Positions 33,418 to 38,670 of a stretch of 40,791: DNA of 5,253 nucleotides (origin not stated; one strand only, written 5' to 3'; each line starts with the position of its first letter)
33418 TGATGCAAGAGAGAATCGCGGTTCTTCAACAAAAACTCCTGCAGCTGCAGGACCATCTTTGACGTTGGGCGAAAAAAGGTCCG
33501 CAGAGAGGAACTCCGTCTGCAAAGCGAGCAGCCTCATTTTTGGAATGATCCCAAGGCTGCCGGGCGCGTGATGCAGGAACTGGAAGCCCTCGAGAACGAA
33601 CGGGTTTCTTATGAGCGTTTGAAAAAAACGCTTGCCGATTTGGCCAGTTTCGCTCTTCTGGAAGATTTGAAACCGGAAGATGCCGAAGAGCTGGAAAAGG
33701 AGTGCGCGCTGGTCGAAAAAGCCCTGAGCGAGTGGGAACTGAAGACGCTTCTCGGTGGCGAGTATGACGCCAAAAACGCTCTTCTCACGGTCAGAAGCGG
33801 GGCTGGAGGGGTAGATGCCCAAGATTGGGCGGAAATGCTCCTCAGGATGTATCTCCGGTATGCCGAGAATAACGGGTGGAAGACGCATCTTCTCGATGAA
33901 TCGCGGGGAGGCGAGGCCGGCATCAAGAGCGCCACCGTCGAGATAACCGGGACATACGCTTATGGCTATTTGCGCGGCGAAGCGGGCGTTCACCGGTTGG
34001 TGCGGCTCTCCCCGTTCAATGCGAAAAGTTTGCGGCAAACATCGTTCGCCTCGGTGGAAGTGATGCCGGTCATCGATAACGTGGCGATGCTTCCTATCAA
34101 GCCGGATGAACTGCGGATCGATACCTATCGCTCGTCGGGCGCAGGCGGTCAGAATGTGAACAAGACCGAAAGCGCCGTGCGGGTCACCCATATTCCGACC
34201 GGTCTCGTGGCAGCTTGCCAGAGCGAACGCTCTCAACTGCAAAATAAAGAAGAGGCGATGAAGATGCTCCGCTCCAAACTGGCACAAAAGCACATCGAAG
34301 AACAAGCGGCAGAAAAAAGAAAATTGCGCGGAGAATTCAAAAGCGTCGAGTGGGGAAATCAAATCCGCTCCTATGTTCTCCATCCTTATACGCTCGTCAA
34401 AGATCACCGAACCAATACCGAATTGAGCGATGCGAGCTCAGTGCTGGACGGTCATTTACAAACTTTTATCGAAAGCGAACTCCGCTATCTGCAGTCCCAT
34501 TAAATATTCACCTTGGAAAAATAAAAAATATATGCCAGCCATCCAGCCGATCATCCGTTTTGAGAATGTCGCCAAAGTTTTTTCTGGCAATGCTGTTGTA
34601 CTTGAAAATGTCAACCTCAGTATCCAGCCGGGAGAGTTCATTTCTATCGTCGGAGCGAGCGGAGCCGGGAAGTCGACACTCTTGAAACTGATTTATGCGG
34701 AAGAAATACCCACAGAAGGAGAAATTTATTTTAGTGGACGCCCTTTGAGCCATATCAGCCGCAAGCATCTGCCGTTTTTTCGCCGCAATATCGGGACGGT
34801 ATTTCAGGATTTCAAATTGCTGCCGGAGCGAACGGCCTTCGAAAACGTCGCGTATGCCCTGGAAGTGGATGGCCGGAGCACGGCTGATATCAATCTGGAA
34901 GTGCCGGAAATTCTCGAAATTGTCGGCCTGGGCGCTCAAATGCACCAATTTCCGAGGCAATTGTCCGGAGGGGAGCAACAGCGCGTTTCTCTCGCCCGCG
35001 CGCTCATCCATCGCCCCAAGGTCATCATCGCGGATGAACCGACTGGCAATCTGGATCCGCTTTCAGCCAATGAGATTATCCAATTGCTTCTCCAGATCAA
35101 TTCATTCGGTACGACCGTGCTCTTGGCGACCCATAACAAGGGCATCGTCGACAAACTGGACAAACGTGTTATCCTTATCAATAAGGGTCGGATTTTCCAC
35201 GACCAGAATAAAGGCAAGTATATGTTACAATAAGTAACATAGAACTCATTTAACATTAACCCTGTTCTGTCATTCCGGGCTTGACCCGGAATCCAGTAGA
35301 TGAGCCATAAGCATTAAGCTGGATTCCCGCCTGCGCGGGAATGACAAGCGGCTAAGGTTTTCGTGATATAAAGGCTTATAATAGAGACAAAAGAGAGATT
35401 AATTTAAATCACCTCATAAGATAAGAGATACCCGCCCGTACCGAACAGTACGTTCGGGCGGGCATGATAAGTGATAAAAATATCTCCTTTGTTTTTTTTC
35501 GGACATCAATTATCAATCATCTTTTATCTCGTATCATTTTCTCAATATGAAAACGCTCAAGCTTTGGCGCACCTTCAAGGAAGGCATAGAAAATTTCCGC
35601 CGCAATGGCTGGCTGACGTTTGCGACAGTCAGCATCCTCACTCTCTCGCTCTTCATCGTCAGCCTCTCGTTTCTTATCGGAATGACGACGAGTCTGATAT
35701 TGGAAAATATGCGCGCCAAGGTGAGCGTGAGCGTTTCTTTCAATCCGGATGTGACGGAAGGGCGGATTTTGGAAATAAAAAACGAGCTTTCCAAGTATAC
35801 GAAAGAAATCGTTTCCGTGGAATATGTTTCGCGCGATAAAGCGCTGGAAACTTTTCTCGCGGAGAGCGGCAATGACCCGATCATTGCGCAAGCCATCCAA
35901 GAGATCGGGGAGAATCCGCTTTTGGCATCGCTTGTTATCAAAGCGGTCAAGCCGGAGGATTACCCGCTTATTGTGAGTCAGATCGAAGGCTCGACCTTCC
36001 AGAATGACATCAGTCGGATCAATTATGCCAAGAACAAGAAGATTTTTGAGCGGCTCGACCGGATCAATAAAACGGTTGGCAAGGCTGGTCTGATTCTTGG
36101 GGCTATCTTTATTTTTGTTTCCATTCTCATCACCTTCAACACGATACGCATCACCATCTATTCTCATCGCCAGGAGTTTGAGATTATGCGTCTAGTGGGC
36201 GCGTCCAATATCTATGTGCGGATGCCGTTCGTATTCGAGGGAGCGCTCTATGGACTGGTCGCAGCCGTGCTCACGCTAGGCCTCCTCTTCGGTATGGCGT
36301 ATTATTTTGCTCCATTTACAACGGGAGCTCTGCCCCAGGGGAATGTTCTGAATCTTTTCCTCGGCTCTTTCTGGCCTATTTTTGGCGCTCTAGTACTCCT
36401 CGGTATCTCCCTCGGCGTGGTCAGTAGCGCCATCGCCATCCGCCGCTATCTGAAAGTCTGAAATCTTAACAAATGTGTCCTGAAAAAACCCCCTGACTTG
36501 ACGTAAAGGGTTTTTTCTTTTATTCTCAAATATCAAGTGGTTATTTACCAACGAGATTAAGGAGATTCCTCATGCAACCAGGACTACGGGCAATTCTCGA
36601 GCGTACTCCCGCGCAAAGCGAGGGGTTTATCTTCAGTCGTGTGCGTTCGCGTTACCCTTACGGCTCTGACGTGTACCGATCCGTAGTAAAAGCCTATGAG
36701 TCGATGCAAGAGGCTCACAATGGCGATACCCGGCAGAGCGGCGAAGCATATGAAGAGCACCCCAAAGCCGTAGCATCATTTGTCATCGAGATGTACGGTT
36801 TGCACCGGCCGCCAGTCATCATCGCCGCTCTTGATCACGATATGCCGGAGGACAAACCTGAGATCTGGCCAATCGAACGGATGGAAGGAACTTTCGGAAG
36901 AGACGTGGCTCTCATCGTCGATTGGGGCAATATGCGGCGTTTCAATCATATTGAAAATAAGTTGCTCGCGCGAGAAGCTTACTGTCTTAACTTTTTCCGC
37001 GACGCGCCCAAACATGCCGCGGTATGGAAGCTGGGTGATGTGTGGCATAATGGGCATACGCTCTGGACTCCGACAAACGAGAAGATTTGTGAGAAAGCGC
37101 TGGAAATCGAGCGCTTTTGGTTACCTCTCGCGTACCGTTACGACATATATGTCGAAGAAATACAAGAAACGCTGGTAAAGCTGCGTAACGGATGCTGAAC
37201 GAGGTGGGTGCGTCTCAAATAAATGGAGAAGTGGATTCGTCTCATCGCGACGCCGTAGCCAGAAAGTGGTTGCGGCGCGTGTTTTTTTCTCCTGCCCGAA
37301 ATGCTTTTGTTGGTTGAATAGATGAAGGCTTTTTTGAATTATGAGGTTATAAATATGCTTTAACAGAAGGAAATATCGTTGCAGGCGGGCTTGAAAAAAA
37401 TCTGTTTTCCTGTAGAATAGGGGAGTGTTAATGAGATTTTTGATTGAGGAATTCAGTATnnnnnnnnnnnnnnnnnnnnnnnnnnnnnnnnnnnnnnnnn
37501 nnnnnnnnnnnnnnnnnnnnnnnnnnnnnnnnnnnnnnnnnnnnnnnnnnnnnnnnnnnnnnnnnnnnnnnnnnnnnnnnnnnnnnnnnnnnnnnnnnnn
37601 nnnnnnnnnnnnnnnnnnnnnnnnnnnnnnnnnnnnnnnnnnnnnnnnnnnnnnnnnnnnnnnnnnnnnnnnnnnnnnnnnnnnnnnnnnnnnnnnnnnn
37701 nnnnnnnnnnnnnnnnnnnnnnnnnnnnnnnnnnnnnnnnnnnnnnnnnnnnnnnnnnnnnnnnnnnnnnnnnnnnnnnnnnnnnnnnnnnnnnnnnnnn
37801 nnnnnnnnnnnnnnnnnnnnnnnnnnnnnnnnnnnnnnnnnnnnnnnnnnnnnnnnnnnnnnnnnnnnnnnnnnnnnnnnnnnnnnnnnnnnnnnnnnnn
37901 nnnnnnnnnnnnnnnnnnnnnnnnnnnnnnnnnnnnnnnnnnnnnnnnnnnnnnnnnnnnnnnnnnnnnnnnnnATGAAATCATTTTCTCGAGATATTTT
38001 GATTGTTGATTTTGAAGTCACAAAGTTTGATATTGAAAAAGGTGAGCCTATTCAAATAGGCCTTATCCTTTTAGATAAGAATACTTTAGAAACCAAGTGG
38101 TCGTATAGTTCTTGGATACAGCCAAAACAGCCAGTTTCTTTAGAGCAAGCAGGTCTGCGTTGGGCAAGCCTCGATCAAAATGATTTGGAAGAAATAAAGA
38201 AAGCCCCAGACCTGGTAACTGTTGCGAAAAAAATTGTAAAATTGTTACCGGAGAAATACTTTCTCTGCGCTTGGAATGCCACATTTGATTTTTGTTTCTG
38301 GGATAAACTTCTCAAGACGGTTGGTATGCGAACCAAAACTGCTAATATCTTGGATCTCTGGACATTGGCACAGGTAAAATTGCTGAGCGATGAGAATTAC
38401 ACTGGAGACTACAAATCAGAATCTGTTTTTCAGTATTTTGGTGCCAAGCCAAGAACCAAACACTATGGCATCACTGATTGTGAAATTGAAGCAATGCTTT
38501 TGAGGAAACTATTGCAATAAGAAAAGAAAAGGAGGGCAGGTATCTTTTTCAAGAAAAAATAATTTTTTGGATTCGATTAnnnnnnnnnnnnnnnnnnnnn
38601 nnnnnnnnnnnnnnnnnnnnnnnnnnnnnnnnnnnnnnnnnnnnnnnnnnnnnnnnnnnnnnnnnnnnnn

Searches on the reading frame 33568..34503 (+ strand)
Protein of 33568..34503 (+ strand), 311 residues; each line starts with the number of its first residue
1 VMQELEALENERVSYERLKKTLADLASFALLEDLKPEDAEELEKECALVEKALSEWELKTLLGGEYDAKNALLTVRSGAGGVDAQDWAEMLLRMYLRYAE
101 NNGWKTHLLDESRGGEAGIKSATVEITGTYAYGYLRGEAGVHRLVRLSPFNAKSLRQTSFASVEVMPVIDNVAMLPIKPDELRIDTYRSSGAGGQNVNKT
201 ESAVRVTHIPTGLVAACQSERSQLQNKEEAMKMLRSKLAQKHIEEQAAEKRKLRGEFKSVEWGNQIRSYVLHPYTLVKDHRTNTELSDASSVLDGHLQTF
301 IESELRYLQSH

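Call 95: search_protein_families(library=pfam, proteins=[window:33568-34503:+], max_evalue=0.00001)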
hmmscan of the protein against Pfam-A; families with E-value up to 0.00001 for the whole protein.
window:33568-34503:+ (311 aa): 2 families
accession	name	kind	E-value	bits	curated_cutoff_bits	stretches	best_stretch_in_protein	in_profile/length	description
PF03462.23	PCRF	-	1.9e-48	165.3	24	1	2-163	28-194/194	PCRF domain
PF00472.26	RF-1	-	3e-42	143.6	35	1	175-281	5-116/116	RF-1 domain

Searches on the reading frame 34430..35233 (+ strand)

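Call 95: search_protein_families(library=pfam, proteins=[window:34430-35233:+], max_evalue=0.00001)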
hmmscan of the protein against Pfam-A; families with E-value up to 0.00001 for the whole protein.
window:34430-35233:+ (267 aa): 2 families
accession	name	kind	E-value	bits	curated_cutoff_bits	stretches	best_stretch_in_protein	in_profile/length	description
PF00005.33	ABC_tran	-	4.2e-38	131.5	25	1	58-205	1-136/137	ABC transporter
PF13304.12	AAA_21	-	5e-08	33.8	27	0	177-241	237-304/304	AAA domain, putative AbiEii toxin, Type IV TA system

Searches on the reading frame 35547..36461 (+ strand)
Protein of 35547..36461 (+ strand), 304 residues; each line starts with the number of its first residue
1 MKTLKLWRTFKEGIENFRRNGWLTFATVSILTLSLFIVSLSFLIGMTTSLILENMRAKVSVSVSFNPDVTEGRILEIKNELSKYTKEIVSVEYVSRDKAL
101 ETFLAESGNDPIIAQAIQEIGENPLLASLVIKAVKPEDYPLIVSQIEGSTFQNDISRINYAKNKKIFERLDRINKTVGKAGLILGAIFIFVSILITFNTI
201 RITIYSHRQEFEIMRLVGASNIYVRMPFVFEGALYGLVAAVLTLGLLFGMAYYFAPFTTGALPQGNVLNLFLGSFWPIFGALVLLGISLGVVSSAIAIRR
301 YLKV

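Call 95: search_protein_families(library=pfam, proteins=[window:35547-36461:+], max_evalue=0.00001)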
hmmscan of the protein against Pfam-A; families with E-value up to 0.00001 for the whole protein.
window:35547-36461:+ (304 aa): 2 families
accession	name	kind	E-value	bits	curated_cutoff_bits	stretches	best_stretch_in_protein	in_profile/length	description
PF02687.27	FtsX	-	1.4e-15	57.9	25.5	1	183-303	2-117/120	FtsX-like permease C-terminal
PF18075.7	FtsX_ECD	-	2e-14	54.4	23.5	1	59-148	1-89/96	FtsX extracellular domain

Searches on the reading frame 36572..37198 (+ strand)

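Call 95: search_protein_families(library=pfam, proteins=[window:36572-37198:+], max_evalue=0.00001)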
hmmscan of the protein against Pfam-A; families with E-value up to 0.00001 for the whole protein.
window:36572-37198:+ (208 aa): 1 family
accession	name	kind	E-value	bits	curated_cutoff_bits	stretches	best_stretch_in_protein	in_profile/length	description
PF13328.12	HD_4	-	2.4e-08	34.3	27.2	1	41-191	1-154/156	HD domain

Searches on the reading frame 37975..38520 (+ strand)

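Call 95: search_protein_families(library=pfam, proteins=[window:37975-38520:+], max_evalue=0.00001)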
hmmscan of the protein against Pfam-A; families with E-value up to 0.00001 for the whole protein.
window:37975-38520:+ (181 aa): 1 family
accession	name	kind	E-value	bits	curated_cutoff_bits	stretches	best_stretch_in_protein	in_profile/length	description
PF00929.31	RNase_T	-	5.8e-12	46.9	24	1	10-173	2-161/164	Exonuclease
